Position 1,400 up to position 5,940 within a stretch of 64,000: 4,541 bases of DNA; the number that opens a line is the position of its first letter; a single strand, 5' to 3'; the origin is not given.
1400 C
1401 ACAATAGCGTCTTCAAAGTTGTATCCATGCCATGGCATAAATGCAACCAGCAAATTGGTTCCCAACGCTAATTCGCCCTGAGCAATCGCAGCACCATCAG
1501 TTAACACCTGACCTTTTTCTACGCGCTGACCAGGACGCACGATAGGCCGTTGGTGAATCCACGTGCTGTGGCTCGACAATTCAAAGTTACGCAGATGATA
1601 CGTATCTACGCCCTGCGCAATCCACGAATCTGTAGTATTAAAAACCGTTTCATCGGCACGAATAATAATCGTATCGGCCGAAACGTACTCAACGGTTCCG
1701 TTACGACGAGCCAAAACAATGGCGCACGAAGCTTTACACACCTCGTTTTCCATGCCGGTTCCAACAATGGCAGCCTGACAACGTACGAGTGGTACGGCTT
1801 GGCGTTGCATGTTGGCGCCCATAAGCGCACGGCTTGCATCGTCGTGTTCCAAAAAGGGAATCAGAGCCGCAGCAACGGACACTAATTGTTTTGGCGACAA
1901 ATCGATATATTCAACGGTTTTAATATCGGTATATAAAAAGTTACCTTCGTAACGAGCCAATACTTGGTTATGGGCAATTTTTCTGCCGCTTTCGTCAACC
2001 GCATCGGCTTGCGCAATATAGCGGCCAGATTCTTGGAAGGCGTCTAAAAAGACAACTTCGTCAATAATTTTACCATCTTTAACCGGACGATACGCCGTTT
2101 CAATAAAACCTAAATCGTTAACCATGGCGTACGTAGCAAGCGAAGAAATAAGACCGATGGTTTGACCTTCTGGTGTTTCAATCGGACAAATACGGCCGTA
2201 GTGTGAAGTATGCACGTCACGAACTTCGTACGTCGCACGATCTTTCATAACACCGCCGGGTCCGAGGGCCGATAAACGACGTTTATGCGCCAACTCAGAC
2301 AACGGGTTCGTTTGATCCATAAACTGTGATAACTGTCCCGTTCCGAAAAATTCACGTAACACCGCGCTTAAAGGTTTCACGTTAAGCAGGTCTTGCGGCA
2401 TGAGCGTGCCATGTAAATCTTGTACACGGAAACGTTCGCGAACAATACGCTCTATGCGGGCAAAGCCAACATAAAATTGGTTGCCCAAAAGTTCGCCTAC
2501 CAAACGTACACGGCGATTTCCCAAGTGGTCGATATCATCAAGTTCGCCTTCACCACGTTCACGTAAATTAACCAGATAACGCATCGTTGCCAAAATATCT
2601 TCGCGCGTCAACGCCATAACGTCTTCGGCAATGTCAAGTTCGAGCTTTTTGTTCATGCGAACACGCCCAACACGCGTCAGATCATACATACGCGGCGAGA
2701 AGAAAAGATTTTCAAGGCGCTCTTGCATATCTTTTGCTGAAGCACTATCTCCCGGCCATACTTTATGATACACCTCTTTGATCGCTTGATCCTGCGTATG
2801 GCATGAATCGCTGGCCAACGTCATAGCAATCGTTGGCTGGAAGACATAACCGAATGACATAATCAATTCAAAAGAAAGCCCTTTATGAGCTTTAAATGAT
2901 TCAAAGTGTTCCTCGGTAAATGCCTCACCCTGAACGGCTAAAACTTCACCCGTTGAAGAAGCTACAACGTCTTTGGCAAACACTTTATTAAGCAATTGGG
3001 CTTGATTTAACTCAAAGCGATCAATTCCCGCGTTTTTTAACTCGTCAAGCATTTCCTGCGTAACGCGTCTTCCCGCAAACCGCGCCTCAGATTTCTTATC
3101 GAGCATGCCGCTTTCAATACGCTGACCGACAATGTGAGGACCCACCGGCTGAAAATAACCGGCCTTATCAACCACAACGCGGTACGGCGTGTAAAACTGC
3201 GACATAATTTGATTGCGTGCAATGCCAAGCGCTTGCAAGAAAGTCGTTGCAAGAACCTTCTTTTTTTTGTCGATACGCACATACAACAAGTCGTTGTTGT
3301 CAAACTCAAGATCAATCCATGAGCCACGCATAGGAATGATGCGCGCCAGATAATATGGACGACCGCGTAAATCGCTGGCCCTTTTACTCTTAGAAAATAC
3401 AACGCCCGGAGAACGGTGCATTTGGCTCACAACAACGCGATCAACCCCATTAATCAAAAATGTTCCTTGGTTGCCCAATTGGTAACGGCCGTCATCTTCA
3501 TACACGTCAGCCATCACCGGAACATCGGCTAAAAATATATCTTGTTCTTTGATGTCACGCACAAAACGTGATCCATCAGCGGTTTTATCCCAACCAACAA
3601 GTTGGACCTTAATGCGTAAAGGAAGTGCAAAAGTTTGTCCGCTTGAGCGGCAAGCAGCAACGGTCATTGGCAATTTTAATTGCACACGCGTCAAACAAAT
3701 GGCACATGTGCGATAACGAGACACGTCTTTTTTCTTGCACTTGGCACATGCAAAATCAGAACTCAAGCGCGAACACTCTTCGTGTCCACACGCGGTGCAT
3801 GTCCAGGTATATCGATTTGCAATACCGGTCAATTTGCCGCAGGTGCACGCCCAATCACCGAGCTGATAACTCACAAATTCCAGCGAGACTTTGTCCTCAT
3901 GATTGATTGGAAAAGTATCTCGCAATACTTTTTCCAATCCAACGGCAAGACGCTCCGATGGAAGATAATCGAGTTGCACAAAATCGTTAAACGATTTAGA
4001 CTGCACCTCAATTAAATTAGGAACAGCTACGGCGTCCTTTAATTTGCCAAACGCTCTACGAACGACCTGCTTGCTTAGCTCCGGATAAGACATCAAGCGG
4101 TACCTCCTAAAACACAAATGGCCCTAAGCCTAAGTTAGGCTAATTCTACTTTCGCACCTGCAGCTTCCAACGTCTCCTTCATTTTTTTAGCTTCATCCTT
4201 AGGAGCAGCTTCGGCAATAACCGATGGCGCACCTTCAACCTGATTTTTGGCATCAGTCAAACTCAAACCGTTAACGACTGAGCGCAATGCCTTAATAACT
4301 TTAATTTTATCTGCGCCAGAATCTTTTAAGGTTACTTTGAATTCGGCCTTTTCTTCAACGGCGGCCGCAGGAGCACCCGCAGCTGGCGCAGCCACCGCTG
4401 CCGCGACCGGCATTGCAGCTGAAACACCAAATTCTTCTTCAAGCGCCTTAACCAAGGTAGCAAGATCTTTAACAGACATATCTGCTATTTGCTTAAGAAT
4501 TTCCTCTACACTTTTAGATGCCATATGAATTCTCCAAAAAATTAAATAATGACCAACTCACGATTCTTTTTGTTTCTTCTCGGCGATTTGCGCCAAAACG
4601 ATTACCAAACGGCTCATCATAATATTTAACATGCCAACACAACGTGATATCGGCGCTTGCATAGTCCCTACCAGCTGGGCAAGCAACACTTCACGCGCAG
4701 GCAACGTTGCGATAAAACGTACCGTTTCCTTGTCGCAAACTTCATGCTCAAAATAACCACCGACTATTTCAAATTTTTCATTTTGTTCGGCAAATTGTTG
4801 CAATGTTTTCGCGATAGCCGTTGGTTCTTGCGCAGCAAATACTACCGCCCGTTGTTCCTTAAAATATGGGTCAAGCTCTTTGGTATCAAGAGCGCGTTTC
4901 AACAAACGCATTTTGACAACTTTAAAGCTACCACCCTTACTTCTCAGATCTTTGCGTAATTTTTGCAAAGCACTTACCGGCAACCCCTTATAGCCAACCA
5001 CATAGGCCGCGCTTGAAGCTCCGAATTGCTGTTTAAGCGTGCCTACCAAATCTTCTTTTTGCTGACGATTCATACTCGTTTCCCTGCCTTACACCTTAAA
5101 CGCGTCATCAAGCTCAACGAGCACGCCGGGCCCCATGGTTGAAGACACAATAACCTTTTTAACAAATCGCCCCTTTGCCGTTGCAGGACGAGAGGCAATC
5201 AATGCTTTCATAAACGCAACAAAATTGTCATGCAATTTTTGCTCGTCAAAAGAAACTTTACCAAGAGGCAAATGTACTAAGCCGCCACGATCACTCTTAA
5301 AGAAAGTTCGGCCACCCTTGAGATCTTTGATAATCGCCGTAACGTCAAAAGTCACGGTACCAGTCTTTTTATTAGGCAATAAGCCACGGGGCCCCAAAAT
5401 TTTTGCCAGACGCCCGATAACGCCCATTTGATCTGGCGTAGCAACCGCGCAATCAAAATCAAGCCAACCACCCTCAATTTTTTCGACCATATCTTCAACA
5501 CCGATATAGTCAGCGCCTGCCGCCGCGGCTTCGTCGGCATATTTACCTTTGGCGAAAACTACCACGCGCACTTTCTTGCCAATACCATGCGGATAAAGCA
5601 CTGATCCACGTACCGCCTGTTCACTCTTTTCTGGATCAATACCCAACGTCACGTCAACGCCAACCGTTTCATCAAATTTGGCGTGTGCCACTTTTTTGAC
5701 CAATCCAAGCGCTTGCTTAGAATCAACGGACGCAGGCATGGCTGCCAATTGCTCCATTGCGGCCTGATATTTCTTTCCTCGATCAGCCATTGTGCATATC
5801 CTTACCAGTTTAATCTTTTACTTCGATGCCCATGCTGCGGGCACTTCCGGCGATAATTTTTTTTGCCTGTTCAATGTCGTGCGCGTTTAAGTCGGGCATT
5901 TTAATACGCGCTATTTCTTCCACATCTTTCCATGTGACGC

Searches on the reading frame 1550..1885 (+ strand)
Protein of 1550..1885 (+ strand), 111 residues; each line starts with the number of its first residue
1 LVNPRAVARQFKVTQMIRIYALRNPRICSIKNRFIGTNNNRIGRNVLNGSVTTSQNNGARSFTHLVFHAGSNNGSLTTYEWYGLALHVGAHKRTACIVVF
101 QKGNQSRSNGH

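Call 81: find_encoding_contigs(protein=window:1550-1885:+, flank=10000, max_places=3)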
Protein window:1550-1885:+ (111 aa): no gene with exactly this product is on record in the collection.

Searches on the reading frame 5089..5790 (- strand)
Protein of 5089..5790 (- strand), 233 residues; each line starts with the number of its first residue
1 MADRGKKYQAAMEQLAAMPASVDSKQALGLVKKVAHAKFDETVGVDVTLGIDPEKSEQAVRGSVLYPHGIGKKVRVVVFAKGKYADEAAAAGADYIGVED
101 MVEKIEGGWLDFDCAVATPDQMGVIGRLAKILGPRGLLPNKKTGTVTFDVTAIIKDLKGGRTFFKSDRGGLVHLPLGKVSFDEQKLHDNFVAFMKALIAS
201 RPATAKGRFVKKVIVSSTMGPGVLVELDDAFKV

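Call 40: search_protein_families(library=ncbifam, proteins=[window:5089-5790:-], max_evalue=0.01)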
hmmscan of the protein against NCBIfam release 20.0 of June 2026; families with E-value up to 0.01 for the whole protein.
window:5089-5790:- (233 aa): 3 families
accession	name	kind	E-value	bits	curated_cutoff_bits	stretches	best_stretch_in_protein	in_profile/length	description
TIGR01169.1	rplA_bact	equivalog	2.2e-87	292.2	216.3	1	4-228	2-225/227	50S ribosomal protein L1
TIGR01170.1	rplA_mito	equivalog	5.1e-25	88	129.05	1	26-160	5-140/140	ribosomal protein uL1, mitochondrial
NF003244.0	PRK04203.1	equivalog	5.4e-22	78.3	203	1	32-226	17-215/216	50S ribosomal protein L1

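Call 41: search_solved_structures(query=window:5089-5790:-, max_evalue=1e-40)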
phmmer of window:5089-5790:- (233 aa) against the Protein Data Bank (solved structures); distinct sequences matched with E-value up to 1e-40: 39.
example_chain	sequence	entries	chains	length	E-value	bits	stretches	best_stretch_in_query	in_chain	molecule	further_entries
3j3v_5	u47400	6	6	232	7.6e-72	244.5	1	1-226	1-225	50S ribosomal protein L1 | Large ribosomal subunit protein uL1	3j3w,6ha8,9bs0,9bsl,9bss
2om7_K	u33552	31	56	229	4.7e-71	241.9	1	3-225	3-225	50S ribosomal protein L1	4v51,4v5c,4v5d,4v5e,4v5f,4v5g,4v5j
1eg0_N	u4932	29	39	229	5.7e-71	241.6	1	3-225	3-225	PROTEIN (RIBOSOMAL PROTEIN L1) | 50S ribosomal protein L1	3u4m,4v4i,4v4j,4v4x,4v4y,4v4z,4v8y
4u1u_B5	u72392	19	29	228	8e-71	241.1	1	4-225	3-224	50S ribosomal protein L1 | RIBOSOMAL PROTEIN L1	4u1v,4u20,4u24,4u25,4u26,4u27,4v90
5ot7_f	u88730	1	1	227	9.6e-71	240.9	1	4-225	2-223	50S ribosomal protein L1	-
1ml5_c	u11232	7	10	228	9.7e-71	240.9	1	4-225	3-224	50S RIBOSOMAL PROTEIN L1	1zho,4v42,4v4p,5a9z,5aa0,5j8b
4v8o_BC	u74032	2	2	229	1e-70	240.8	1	3-225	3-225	50S RIBOSOMAL PROTEIN L1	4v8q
4qvi_A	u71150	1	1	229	1.5e-70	240.3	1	3-225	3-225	50S ribosomal protein L1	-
2hw8_A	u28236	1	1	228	1.8e-70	240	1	4-225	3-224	50S ribosomal protein L1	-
7nhk_F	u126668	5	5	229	1.9e-70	239.9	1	1-226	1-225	50S ribosomal protein L1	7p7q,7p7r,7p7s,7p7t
4f9t_A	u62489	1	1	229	3e-70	239.2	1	3-225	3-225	50S ribosomal protein L1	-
3u56_A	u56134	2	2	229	3.1e-70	239.2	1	3-225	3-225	50S ribosomal protein L1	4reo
1ad2_A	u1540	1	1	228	4.2e-70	238.8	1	4-225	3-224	RIBOSOMAL PROTEIN L1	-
3umy_A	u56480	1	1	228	5.2e-70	238.5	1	4-225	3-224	50S ribosomal protein L1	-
4qg3_A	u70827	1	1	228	1.6e-69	236.8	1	4-225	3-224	50S ribosomal protein L1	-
3tg8_A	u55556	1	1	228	1.7e-69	236.8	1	3-225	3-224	50S ribosomal protein L1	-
4v5a_BC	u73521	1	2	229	2e-69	236.6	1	3-225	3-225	50S RIBOSOMAL PROTEIN L1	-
5uq7_C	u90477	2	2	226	2.5e-69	236.3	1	4-225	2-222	50S ribosomal protein L1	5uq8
487d_H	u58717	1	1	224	5e-69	235.3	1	6-225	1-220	50S ribosomal protein L1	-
5npm_A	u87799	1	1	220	5.8e-69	235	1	26-225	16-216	50S ribosomal protein L1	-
4wf1_B5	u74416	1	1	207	1.3e-68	234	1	26-224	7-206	50S ribosomal protein L1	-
7msc_8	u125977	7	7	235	8.6e-68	231.2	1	5-226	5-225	50S ribosomal protein L1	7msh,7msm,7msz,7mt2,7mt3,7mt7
4qgb_A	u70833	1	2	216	9.8e-68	231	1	26-225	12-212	50S ribosomal protein L1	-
3qoy_A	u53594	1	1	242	6.1e-65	221.9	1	1-232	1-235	50S ribosomal protein L1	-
5dm6_0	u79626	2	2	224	2.8e-64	219.8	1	24-225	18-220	50S ribosomal protein L1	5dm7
3j46_5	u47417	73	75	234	2.6e-61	210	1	9-226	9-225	50S ribosomal protein L1 | Large ribosomal subunit protein uL1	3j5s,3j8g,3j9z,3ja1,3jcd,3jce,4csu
8ux8_A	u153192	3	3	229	2.7e-61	210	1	9-226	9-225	Large ribosomal subunit protein uL1 | 50S ribosomal protein L1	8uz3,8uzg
2rdo_9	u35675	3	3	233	2.9e-61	209.9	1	20-226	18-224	50S ribosomal protein L1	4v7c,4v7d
4v4v_B2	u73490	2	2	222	3.3e-61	209.7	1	20-226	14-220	50S ribosomal protein L1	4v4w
6enj_7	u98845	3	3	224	3.5e-61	209.6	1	20-226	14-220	50S ribosomal protein L1 | Large ribosomal subunit protein uL1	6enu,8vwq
5uyk_03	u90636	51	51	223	4.3e-61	209.3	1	20-225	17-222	50S ribosomal protein L1 | Large ribosomal subunit protein uL1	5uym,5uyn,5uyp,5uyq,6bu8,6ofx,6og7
4v68_BC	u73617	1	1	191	4e-54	186.5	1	35-224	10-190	50S ribosomal protein L1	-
4v61_BD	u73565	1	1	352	1.9e-53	184.3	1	7-227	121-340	Ribosomal Protein L1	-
8fmw_AC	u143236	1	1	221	5.9e-53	182.7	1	25-225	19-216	50S ribosomal protein L1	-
8p8v_9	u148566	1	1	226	1.3e-47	165.2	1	24-229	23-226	50S ribosomal protein L1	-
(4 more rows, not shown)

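Call 43: list_cluster_members(proteins=[window:5089-5790:-, window:34439-35647:+, window:22616-23761:-, window:46433-48904:+])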
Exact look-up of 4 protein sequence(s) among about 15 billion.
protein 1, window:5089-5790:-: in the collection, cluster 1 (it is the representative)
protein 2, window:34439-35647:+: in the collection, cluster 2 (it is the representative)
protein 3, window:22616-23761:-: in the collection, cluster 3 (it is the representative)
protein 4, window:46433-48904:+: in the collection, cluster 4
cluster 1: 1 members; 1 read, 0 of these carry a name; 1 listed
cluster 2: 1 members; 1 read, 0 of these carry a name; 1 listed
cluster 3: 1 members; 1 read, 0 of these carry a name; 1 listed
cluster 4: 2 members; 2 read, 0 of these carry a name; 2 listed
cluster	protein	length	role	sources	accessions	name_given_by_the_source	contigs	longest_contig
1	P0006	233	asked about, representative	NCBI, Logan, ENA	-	-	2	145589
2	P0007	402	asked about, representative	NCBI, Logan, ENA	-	-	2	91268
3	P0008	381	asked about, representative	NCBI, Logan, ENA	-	-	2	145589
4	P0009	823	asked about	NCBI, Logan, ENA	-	-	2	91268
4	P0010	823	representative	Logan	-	-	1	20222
